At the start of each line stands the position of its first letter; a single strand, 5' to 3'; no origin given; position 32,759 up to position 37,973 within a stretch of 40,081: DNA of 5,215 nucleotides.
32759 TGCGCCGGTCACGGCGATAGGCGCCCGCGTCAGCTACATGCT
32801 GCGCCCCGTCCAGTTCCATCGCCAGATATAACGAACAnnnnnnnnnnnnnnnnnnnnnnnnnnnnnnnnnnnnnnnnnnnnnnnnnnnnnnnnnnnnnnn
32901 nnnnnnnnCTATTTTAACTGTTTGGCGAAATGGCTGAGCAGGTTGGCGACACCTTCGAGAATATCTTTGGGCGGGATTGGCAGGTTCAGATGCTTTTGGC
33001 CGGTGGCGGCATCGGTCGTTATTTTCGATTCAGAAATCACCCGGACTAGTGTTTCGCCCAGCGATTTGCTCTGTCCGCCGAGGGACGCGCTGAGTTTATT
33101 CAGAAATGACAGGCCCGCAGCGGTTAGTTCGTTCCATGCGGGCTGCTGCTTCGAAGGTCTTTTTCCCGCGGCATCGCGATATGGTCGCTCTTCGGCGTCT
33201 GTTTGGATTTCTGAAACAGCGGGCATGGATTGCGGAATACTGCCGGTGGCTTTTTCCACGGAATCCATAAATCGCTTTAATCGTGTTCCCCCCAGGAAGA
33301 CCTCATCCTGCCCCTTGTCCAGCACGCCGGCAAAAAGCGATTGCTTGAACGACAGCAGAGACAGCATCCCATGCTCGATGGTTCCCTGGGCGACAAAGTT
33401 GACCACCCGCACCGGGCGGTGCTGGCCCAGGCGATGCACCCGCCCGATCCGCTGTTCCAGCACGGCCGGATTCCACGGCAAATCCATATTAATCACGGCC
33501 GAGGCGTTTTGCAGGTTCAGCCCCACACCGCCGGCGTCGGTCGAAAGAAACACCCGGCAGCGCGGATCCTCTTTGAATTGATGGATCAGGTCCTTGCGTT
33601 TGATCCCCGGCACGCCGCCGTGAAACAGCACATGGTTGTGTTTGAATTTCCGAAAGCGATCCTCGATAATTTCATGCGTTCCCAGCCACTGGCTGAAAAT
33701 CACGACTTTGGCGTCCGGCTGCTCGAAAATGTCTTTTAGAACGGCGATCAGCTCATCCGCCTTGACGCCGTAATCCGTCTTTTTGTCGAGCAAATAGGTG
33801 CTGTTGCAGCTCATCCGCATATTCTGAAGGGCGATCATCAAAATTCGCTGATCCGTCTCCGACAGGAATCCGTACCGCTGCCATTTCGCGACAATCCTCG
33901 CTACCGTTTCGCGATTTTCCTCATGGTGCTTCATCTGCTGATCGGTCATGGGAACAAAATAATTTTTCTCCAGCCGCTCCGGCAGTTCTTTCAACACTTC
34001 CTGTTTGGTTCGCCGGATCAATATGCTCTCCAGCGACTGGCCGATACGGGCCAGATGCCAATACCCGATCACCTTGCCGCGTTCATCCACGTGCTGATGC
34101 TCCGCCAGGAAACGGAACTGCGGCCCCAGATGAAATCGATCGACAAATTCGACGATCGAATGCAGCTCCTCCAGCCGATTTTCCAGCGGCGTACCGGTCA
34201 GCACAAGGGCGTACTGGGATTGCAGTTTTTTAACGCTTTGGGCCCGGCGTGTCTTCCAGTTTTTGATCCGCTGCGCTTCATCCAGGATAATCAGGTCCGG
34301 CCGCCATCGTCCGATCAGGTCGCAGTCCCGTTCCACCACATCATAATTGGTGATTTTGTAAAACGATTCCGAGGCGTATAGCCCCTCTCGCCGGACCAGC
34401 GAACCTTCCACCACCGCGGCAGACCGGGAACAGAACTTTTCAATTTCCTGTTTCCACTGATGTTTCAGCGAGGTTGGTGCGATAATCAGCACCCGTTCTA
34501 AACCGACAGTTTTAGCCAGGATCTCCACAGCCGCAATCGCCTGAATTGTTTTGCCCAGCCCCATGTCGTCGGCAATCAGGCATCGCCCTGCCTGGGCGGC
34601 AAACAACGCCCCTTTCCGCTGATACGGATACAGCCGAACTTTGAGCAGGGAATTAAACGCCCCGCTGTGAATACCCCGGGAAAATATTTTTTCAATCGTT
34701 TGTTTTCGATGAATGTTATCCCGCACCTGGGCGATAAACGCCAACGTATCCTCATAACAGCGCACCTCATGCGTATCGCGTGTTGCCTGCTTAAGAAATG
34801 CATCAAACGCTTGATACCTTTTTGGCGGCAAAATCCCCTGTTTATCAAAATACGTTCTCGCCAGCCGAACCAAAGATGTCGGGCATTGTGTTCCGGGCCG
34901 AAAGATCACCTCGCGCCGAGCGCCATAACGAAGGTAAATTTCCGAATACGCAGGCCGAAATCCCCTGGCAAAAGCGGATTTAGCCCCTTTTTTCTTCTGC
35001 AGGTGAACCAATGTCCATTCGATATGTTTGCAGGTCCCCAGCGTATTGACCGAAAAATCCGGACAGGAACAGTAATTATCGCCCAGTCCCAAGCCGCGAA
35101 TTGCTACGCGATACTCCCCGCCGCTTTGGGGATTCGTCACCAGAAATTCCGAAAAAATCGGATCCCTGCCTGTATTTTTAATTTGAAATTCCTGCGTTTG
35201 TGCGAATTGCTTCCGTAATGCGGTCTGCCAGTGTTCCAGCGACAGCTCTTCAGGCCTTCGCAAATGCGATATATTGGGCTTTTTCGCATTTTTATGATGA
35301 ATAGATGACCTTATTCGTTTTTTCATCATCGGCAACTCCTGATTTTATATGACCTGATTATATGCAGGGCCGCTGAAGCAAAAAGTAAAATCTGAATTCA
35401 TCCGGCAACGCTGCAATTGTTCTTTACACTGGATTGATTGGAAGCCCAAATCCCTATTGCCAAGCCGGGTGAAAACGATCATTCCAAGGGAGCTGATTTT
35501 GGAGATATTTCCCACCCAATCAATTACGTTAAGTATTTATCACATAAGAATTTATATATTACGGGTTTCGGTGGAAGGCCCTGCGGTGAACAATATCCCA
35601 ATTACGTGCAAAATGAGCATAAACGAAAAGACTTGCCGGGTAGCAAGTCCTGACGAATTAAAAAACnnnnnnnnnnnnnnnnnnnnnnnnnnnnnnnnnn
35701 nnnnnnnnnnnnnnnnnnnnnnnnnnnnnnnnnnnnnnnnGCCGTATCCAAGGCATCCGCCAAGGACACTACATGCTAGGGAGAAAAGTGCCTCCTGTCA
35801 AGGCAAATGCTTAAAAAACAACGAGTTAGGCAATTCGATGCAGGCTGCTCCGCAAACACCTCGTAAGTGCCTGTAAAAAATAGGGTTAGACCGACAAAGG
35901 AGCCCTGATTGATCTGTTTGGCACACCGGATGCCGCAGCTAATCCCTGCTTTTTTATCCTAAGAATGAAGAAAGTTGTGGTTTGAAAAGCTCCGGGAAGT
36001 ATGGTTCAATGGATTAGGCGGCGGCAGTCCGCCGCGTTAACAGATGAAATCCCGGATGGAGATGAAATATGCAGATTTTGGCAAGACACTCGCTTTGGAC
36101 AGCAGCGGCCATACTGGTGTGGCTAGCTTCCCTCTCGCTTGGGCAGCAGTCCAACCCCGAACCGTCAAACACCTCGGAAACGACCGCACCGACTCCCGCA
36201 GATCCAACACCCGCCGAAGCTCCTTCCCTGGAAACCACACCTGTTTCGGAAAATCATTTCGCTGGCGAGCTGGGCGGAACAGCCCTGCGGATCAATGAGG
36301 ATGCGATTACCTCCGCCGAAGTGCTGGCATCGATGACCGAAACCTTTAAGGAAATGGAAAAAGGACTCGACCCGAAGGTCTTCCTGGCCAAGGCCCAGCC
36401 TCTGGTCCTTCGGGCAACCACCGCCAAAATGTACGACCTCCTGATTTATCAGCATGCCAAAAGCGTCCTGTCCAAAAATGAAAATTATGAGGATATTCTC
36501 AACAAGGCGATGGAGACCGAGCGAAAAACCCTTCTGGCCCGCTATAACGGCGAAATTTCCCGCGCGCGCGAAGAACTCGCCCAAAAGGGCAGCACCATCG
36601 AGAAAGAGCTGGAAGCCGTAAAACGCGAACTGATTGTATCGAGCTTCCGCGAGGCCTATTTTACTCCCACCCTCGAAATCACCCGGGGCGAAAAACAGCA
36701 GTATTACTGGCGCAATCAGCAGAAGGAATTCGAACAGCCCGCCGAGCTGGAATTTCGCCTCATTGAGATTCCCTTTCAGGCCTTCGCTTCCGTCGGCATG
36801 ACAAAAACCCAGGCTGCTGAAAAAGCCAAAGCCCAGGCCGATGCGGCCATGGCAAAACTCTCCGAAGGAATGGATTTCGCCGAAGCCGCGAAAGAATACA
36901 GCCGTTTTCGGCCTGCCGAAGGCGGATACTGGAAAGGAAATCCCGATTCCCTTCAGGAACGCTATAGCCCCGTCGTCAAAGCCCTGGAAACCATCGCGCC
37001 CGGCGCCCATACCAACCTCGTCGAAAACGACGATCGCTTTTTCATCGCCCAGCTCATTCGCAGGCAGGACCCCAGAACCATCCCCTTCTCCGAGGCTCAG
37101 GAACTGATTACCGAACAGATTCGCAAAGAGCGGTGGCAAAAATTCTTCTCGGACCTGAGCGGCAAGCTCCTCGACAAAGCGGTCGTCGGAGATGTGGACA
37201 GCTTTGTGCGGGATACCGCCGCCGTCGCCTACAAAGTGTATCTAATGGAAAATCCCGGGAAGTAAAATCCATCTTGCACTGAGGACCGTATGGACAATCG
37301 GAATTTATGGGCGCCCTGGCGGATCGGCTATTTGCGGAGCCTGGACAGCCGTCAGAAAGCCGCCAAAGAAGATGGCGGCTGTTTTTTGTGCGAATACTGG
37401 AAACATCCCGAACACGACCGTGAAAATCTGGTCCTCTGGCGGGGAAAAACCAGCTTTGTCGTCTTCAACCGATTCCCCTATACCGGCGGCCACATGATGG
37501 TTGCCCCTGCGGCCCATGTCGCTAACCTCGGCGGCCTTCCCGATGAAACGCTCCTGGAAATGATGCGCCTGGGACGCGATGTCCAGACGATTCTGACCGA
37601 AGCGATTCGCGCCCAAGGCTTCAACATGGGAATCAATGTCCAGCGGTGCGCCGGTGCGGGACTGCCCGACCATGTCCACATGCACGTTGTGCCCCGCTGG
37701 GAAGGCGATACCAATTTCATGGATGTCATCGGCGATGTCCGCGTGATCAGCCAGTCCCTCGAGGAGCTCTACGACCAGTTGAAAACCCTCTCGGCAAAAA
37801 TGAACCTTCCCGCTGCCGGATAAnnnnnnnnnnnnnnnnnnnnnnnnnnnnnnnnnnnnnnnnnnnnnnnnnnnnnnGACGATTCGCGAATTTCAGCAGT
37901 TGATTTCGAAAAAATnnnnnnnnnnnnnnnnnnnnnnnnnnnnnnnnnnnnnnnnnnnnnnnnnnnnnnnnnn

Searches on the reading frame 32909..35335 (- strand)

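Call 53: search_protein_families(library=pfam, proteins=[window:32909-35335:-], max_evalue=0.001)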
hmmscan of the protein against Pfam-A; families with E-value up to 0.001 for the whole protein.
window:32909-35335:- (808 aa): 4 families
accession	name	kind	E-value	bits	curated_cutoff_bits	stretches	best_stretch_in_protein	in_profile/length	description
PF00176.29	SNF2-rel_dom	-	1.3e-44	152.9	24.9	1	249-512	17-287/290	SNF2-related domain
PF00271.37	Helicase_C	-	4.3e-24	85.3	23.5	1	530-637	3-110/110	Helicase conserved C-terminal domain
PF04851.21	ResIII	-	2.3e-11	44.3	22.5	1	247-383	21-162/164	Type III restriction enzyme, res subunit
PF00270.35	DEAD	-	5e-06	26.8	26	1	239-384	4-161/167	DEAD/DEAH box helicase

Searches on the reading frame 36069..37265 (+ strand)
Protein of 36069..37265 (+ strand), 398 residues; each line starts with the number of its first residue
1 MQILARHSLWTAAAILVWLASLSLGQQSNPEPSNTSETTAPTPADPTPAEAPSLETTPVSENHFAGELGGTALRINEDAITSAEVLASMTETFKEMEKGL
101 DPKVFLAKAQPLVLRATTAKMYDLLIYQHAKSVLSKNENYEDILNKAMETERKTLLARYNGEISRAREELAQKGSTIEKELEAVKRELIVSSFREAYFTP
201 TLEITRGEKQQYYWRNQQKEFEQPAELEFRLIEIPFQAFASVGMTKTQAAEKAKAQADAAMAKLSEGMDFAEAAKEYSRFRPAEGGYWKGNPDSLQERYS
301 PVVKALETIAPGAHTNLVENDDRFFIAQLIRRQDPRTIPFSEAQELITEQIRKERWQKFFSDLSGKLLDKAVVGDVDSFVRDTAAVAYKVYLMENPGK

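Call 53: search_protein_families(library=pfam, proteins=[window:36069-37265:+], max_evalue=0.001)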
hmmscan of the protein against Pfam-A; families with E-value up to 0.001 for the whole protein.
window:36069-37265:+ (398 aa): 2 families
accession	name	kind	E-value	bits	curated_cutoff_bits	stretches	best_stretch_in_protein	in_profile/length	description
PF13145.12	Rotamase_2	-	2e-06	29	27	1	245-344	24-120/121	PPIC-type PPIASE domain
PF13616.12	Rotamase_3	-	3.2e-05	24.9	22.5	1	230-329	19-112/116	PPIC-type PPIASE domain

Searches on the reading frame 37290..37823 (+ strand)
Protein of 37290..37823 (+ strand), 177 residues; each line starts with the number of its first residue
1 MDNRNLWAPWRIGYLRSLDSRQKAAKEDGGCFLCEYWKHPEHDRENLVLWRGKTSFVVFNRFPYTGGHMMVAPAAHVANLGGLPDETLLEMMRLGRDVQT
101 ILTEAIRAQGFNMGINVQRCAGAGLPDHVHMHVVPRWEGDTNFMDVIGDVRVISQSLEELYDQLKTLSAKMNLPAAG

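Call 85: search_protein_families(library=pfam, proteins=[window:37290-37823:+], max_evalue=0.001)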
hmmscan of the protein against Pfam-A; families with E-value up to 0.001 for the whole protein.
window:37290-37823:+ (177 aa): 1 family
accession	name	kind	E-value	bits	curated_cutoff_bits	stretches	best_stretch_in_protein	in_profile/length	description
PF01230.28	HIT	-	1.8e-11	45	21.5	1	48-137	8-96/98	HIT domain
